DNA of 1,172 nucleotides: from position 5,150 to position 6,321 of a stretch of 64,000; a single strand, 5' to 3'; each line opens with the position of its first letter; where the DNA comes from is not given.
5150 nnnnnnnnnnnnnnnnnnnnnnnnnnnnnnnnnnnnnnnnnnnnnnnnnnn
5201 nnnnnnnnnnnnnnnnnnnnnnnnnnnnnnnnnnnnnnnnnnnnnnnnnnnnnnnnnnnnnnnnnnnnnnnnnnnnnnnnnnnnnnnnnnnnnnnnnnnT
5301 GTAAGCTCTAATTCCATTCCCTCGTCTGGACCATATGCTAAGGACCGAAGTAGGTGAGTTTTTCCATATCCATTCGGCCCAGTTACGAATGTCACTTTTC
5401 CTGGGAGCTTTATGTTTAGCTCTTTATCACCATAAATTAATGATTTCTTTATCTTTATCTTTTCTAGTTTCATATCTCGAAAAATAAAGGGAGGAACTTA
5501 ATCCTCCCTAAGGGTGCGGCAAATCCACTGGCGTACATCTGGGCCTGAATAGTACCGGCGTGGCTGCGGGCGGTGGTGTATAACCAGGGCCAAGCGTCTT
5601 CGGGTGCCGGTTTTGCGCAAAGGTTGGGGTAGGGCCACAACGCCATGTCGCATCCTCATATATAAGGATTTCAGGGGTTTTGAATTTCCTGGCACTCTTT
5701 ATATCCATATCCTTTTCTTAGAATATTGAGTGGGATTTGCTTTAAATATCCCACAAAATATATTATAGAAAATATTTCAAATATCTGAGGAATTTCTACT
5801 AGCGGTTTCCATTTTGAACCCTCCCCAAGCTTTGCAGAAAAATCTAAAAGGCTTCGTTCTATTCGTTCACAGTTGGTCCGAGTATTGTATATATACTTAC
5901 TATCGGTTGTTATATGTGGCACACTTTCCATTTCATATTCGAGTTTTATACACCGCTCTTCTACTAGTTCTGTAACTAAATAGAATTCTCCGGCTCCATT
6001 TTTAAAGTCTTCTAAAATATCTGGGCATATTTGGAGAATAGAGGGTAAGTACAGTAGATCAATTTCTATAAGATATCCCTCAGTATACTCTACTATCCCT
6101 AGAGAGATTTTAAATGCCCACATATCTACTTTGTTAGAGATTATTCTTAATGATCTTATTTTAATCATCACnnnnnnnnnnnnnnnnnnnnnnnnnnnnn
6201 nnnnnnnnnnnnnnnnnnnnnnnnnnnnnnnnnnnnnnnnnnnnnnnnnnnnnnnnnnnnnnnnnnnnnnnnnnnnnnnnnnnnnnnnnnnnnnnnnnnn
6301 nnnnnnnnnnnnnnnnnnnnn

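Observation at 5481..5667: GC-rich promoter-to-terminator unit without ORF: sRNA or terminator/antiterminator leader of the ATPase gene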

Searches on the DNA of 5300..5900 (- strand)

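Call 5: search_rna_families(source=window, start=5300, end=5900, threshold=evalue, max_evalue=10, show_alignments=3)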
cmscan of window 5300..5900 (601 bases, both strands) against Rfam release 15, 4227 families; matches with E-value up to 10: 9.
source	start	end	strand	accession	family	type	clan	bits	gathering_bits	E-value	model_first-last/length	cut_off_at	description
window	5729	5798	+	RF02582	tsr33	Gene; sRNA;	-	20.7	109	4.2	1-85/85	no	S. aureus tsr33 small RNA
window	5750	5789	-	RF01810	pntA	Gene; sRNA;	-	19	54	2.9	1-62/62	no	pntA sRNA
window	5717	5767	+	RF00898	mir-242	Gene; miRNA;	-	16.7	54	2.2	1-77/77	no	mir-242 microRNA precursor family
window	5676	5791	-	RF02572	babR_5UTR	Cis-reg;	-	16.5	93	6.4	1-134/134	no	Brucella babR 5'UTR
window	5718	5801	+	RF00568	SNORA26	Gene; snRNA; snoRNA; HACA-box;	CL00032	16.4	40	3.2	1-122/122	no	Small nucleolar RNA SNORA26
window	5714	5772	+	RF03363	mir-6129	Gene; miRNA;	-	15.3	114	6.6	1-92/92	no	mir-6129 microRNA precursor family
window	5732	5781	-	RF01412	BsrG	Gene; sRNA;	-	15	55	0.34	72-121/259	no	BsrG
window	5693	5791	-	RF04127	MIR8007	Gene; miRNA;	-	14.9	195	3.1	57-168/226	no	MIR8007 microRNA precursor family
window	5482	5512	-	RF01863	TB10Cs2H2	Gene; snRNA; snoRNA; HACA-box;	-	14.8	50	4.5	1-67/67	no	Trypanosomatid snoRNA TB10Cs2H2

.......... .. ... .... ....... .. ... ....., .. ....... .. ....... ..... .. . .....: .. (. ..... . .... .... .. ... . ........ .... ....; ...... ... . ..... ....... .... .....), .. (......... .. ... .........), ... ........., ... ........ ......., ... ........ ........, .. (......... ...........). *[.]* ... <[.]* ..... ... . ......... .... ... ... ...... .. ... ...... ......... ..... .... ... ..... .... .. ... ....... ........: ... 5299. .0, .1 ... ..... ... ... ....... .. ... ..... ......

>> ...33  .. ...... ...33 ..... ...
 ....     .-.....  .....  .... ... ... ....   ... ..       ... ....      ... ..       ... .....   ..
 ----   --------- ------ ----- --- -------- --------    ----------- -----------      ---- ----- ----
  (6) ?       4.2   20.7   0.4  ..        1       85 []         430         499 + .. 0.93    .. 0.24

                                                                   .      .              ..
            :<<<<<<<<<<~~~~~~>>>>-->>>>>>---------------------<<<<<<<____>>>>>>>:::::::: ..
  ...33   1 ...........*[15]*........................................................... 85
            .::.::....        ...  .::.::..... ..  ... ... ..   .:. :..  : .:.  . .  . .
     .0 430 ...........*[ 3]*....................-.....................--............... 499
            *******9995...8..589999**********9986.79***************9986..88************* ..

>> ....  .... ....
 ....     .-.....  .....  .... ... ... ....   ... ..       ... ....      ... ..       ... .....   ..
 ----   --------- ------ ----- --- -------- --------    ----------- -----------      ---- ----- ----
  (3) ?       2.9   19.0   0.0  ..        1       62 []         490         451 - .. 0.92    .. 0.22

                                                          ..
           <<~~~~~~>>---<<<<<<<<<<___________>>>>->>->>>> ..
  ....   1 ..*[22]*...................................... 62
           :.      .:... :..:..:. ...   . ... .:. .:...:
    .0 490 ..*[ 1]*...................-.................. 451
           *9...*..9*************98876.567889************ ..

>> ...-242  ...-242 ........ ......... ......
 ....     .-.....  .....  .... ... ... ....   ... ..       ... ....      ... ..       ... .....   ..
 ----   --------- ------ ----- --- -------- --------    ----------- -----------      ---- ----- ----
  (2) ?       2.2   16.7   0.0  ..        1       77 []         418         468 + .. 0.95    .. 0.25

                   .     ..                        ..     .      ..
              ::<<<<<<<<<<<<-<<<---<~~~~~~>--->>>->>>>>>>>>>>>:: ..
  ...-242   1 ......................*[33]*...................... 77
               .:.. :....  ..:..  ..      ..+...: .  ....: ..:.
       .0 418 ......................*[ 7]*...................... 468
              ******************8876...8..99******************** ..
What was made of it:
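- No Rfam family matches at E <= 10 (call 5).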

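Call 8: search_dna_similar(query=window:5474-5680:-, collection=phages, mode=distant, max_evalue=0.01, max_rows=40)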
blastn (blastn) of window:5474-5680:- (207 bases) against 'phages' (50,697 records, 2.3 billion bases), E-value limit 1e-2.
No match.

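Call 80: search_dna_similar(query=window:5481-5660:-, collection=plasmids, mode=distant, max_evalue=0.1, max_rows=10)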
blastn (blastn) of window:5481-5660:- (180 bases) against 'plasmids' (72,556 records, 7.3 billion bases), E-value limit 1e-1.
No match.

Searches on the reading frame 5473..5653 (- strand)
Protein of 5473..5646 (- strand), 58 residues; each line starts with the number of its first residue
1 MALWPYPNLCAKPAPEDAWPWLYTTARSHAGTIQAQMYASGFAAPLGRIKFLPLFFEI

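Call 17: search_protein_families(library=pfam, proteins=[window:5473-5646:-], max_evalue=0.01)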
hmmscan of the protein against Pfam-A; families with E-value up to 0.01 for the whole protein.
window:5473-5646:- (58 aa): 0 families

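Call 70: search_protein_representatives(protein=window:5473-5646:-)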
Query: 58 residues. Proteins with E-value up to 0.001 (for the whole library): 3; up to 1e-10: 2; up to 1e-30: 0. The best 3 are listed.
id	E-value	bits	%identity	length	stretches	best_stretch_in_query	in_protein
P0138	6.0e-23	95.7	79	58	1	1-58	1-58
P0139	5.0e-16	73.9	74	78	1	4-57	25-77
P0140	4.9e-04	36.2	60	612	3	4-13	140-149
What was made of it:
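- On Small protein / leader peptide gene: There are no homologues outside the lineage (call 70).
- phmmer against 1.84 billion proteins finds only the phage's own copies (call 70).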

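Call 72: find_encoding_contigs(protein=P0139, flank=3000, max_places=4)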
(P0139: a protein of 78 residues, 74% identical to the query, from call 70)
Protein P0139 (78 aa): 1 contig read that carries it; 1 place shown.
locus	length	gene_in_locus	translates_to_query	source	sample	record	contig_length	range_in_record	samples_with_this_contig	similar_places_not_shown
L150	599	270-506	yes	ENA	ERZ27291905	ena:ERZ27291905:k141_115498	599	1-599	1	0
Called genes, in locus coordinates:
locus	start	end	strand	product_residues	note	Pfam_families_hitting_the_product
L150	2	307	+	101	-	?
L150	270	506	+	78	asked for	-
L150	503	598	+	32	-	?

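Call 82: search_protein_families(library=phrogs, proteins=[window:5473-5646:-, window:5501-5653:-], max_evalue=0.01)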
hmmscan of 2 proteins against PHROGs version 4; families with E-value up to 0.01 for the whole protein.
window:5473-5646:- (58 aa): 0 families

window:5501-5653:- (51 aa): 0 families

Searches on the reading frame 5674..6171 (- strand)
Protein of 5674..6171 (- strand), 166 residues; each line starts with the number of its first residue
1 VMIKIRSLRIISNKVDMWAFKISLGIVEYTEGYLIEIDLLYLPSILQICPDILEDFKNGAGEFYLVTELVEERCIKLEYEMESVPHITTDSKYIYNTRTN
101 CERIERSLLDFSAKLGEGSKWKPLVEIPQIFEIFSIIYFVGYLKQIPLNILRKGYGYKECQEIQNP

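Call 17: search_protein_families(library=pfam, proteins=[window:5674-6171:-], max_evalue=0.01)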
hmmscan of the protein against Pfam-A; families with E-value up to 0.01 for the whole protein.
window:5674-6171:- (166 aa): 0 families

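Call 19: find_related_loci(query=window:5674-6171:-, collection=viral_contigs, flank=4000)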
Query window:5674-6171:- (166 aa) in viral_contigs; peptide patterns used: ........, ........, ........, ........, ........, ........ (x = any residue, [..] = any of these).
4 stretches matched a pattern, but none encodes a relative of the query by tblastn (E <= 1e-3).

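Call 81: search_protein_families(library=padloc, proteins=[window:5674-6168:-], max_evalue=0.01)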
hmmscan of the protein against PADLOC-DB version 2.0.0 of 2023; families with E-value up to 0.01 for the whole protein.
window:5674-6168:- (165 aa): 0 families

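Call 82: search_protein_families(library=phrogs, proteins=[window:5674-6168:-], max_evalue=0.01)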
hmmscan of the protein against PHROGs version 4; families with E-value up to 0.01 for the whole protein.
window:5674-6168:- (165 aa): 0 families
